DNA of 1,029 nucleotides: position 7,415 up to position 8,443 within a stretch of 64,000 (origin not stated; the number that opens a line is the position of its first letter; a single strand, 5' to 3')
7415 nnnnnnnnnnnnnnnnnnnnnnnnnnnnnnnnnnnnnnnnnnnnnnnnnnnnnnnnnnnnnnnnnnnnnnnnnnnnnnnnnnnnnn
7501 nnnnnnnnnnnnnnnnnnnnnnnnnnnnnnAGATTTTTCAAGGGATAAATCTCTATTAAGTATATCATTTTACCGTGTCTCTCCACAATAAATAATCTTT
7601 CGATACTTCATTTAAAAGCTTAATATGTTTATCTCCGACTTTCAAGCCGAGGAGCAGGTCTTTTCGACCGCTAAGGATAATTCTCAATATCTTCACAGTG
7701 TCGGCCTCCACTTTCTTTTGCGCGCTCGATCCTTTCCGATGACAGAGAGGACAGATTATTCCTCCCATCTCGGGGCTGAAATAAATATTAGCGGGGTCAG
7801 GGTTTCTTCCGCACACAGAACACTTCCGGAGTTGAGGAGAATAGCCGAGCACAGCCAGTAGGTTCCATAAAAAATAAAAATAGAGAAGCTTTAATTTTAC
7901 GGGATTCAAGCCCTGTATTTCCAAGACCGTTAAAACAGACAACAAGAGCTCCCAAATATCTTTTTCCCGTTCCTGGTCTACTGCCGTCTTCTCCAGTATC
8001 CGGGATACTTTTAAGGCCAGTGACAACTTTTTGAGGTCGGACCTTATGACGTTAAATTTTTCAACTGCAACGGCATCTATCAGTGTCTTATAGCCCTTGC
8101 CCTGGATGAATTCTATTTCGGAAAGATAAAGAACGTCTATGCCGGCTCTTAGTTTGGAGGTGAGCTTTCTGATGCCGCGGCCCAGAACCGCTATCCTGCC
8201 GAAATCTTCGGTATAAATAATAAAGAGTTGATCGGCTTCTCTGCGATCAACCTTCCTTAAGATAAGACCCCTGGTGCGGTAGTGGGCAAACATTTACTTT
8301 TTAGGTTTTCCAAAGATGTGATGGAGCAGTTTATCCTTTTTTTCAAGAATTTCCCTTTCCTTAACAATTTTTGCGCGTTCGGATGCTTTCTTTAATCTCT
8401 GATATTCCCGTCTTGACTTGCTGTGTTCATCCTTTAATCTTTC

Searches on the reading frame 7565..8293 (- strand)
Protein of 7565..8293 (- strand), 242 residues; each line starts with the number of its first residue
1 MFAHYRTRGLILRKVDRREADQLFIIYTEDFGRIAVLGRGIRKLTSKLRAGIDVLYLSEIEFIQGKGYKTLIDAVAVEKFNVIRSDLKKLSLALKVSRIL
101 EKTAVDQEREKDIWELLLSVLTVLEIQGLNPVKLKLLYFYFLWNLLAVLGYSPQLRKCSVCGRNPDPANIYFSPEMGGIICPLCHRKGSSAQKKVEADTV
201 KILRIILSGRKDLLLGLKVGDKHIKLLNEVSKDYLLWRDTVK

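Call 40: search_protein_families(library=pfam, proteins=[window:7565-8293:-], max_evalue=0.0001)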
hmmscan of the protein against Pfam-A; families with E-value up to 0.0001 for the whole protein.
window:7565-8293:- (242 aa): 2 families
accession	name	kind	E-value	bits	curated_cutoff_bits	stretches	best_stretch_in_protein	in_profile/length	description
PF02565.21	RecO_C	-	1.1e-17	64.7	22.1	1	84-237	1-147/157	Recombination protein O C terminal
PF11967.14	RecO_N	-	7.9e-11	42.3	27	1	4-78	3-78/80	Recombination protein O N terminal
